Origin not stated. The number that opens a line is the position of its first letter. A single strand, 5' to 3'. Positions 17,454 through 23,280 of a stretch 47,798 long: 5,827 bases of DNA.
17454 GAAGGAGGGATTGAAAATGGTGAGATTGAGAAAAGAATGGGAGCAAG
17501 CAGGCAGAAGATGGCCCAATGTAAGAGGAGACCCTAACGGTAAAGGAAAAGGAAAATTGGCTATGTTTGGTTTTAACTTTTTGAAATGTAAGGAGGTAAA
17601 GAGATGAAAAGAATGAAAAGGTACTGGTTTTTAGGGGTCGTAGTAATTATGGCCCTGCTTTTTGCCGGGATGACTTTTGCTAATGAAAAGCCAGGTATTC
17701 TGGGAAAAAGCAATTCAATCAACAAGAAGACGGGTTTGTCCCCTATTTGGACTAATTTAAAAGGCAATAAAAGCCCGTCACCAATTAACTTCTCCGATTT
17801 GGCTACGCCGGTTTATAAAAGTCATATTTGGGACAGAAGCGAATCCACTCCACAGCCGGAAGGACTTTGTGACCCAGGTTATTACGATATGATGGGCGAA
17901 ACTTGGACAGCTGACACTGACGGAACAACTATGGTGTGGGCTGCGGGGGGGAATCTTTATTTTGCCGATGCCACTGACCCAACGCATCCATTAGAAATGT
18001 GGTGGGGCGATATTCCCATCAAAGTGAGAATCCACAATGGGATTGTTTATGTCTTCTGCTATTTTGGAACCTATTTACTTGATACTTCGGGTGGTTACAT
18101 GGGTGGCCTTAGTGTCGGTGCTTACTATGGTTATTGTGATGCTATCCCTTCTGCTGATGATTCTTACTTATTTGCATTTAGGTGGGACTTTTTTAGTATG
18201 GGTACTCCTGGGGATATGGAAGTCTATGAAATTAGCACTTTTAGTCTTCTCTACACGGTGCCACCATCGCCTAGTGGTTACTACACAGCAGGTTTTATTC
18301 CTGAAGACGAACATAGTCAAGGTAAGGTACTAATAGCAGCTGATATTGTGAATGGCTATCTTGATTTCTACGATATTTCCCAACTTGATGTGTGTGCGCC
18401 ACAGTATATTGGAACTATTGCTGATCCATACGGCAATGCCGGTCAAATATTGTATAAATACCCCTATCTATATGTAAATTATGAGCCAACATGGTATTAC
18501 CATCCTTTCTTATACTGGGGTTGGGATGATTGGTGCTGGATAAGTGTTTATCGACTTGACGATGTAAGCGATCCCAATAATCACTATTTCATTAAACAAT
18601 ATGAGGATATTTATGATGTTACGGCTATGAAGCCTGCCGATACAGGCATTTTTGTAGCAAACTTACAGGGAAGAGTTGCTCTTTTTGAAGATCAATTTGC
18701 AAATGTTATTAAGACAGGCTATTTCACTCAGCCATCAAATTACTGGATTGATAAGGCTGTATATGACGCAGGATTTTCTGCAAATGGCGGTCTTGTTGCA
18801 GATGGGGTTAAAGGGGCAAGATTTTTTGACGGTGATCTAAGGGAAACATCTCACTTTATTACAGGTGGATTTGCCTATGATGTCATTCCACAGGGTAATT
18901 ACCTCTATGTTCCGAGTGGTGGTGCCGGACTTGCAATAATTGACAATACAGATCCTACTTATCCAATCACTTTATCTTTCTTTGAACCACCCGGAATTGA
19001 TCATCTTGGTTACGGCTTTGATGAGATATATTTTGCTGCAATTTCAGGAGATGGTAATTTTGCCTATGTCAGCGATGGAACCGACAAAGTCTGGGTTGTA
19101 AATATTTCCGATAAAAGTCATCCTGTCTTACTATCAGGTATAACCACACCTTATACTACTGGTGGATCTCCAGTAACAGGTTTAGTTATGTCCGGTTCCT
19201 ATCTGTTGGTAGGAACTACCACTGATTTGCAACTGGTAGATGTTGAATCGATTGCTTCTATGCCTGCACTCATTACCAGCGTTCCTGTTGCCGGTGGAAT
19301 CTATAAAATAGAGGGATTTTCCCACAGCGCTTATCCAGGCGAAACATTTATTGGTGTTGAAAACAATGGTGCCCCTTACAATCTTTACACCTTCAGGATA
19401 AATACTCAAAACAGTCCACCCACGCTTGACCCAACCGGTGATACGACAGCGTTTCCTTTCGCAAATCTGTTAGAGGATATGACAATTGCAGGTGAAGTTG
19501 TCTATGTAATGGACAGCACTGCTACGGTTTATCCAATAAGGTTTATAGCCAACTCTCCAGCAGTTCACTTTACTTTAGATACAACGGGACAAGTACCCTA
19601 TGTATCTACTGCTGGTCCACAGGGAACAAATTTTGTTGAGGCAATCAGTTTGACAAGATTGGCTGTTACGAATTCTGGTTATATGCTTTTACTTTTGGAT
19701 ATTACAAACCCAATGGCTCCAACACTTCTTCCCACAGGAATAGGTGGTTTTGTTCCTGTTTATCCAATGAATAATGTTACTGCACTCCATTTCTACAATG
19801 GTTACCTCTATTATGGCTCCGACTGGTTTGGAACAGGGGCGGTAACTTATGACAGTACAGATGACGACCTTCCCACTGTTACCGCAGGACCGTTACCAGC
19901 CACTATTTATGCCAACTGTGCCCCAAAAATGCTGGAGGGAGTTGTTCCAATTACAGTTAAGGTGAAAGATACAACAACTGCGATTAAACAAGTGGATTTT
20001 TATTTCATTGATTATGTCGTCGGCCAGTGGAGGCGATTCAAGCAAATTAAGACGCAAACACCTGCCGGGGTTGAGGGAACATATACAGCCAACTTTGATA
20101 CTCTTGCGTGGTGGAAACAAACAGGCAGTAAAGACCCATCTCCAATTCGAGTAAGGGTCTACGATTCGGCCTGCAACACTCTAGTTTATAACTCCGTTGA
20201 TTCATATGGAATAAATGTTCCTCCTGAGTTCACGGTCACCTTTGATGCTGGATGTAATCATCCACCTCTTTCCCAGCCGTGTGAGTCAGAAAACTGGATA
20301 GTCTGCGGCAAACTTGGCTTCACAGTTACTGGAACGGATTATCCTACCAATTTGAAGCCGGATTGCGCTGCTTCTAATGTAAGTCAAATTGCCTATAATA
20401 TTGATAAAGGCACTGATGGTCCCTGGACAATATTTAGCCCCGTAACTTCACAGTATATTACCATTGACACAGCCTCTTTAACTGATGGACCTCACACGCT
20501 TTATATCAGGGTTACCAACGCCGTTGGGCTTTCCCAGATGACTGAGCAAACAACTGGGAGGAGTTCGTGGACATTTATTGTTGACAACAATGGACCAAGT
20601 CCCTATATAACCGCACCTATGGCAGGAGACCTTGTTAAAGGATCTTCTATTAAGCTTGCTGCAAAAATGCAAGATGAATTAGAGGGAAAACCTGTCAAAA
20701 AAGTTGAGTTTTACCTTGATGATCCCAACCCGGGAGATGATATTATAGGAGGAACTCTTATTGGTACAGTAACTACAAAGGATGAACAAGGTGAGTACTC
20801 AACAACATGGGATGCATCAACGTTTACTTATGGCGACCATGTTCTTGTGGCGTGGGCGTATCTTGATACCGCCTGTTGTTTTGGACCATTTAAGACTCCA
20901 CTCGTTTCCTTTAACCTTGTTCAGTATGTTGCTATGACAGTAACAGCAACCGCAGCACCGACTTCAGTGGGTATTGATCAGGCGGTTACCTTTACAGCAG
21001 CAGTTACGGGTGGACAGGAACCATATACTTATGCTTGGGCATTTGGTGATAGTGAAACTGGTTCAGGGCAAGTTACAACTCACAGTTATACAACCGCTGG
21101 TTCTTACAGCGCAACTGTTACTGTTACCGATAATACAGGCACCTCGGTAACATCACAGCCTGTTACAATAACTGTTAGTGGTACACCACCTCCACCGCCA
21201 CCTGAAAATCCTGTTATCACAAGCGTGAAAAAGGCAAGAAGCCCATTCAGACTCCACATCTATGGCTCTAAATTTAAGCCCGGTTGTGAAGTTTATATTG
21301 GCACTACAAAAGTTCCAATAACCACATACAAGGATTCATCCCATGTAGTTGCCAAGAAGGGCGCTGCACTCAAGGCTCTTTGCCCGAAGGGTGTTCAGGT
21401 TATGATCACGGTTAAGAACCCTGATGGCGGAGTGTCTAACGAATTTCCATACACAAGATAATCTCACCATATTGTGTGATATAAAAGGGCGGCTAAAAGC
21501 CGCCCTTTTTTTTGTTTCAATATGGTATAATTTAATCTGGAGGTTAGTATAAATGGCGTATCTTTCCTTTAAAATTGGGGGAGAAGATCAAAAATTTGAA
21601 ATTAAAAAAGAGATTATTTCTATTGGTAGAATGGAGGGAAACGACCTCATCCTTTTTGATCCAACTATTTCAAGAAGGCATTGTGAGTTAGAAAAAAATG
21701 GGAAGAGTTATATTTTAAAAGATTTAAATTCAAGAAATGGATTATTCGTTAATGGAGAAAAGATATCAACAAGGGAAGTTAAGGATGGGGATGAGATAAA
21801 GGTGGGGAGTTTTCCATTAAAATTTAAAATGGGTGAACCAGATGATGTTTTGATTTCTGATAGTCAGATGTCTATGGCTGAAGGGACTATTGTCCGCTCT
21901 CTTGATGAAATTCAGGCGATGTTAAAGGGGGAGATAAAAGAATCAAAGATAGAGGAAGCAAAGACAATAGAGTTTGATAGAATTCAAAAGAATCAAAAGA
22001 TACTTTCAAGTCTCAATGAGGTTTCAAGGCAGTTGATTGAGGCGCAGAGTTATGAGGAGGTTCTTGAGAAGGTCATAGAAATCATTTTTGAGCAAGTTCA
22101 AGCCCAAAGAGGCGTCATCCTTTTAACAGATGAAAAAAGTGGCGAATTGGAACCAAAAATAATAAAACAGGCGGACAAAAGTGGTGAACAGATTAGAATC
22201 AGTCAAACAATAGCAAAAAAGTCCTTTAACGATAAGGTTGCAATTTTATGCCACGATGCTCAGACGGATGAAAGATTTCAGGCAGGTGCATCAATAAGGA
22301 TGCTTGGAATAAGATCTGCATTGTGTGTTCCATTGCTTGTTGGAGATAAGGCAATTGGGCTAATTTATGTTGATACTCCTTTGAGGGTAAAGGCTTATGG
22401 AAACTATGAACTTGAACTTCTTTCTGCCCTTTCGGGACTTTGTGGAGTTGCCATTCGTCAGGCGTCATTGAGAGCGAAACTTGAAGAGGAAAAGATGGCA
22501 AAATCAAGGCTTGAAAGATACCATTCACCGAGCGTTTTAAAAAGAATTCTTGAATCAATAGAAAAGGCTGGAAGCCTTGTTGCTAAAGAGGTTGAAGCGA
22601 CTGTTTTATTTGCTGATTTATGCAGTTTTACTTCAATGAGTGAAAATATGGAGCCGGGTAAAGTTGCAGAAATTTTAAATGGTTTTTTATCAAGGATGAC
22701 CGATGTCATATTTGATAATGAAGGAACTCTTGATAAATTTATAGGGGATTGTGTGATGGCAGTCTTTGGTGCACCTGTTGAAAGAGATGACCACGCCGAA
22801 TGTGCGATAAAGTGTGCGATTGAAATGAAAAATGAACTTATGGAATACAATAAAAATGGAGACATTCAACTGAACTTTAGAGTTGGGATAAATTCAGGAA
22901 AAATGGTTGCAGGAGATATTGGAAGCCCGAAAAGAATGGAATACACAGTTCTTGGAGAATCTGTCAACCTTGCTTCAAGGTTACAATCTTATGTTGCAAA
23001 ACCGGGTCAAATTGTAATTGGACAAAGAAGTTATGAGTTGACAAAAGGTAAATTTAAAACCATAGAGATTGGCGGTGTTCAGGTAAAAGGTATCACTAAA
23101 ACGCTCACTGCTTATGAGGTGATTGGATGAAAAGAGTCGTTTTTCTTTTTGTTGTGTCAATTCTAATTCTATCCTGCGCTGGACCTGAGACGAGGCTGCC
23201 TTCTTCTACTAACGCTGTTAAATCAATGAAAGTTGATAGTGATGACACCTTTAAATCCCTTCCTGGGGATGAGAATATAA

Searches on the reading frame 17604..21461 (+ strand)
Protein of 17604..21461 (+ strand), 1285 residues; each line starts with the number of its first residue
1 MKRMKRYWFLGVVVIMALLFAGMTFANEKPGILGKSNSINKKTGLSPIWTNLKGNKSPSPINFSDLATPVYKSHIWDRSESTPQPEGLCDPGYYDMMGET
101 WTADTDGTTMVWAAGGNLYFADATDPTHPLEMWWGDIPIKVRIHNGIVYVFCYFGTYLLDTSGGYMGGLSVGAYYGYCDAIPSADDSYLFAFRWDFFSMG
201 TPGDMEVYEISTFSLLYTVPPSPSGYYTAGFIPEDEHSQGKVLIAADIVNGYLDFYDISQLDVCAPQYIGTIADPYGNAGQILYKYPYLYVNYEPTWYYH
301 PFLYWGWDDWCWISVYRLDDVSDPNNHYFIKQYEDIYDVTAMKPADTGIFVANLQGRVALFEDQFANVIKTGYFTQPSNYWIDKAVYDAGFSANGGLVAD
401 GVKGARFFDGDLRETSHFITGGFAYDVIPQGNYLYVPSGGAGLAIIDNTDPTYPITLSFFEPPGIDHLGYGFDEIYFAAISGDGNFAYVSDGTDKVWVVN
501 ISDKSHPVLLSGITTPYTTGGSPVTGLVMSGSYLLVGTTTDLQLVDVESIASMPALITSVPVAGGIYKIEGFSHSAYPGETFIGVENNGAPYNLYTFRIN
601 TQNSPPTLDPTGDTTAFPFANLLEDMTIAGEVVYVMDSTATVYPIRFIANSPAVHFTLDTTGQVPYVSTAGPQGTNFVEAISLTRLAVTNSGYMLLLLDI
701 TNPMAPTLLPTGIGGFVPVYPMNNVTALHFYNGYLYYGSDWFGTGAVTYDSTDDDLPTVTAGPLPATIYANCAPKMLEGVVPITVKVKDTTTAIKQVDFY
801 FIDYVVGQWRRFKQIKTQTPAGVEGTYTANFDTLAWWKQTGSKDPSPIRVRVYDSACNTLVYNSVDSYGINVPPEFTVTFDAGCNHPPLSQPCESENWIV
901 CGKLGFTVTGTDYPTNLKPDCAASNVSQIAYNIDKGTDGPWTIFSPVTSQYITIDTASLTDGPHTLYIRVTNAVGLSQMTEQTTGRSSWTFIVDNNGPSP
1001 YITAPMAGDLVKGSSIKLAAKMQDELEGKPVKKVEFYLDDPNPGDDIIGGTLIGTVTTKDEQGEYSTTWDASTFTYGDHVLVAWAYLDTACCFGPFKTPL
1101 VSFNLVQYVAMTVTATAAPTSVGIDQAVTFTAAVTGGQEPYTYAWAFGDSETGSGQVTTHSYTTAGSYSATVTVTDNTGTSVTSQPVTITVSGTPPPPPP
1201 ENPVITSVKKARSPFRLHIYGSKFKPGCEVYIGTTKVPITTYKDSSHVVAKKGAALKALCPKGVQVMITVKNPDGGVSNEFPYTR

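Call 80: search_protein_families(library=pfam, proteins=[window:17604-21461:+], max_evalue=0.00001)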
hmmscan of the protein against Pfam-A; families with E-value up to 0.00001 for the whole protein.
window:17604-21461:+ (1285 aa): 4 families
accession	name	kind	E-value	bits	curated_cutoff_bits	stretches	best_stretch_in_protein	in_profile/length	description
PF18911.6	PKD_4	-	4.2e-14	52.8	27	1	1117-1191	9-85/85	PKD domain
PF08309.17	LVIVD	-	1.1e-13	50.7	20.2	0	483-513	10-40/42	LVIVD repeat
PF00801.26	PKD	-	1.4e-09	38.2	23.5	1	1114-1183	3-74/80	PKD domain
PF17957.7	Big_7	-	9.2e-08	33.1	24.1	1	1001-1082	4-69/70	Bacterial Ig domain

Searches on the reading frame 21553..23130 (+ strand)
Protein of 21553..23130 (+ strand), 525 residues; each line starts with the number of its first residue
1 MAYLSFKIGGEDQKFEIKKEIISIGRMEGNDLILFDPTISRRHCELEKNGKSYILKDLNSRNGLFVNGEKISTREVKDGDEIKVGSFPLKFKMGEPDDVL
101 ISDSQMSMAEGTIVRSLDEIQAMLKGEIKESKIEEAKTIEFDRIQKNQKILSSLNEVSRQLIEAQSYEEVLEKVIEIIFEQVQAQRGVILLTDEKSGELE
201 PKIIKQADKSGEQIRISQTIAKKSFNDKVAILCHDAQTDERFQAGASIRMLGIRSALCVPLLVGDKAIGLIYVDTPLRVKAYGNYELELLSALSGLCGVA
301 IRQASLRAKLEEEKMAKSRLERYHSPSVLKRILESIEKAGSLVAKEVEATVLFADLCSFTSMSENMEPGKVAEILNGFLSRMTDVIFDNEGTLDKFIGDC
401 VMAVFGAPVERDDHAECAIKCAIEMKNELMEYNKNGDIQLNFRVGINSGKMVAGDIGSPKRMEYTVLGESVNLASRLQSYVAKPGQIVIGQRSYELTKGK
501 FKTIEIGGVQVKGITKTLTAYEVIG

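Call 80: search_protein_families(library=pfam, proteins=[window:21553-23130:+], max_evalue=0.00001)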
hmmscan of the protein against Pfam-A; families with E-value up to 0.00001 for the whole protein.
window:21553-23130:+ (525 aa): 6 families
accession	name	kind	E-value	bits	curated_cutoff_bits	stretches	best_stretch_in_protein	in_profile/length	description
PF00211.25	Guanylate_cyc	-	3e-31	108.9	21.9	1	348-521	8-179/183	Adenylate and Guanylate cyclase catalytic domain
PF00498.31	FHA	-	8.5e-21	74.6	20.7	1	22-85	1-67/67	FHA domain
PF16697.10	Yop-YscD_cpl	-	1.1e-15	58.1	33.2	1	13-92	10-91/94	Inner membrane component of T3SS, cytoplasmic domain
PF01590.32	GAF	-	2.4e-15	57.7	22.4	1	168-301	3-133/133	GAF domain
PF13185.12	GAF_2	-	3e-13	50.6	28.6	1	165-301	2-135/136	GAF domain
PF13492.12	GAF_3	-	6.6e-08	33.5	27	1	167-302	2-128/129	GAF domain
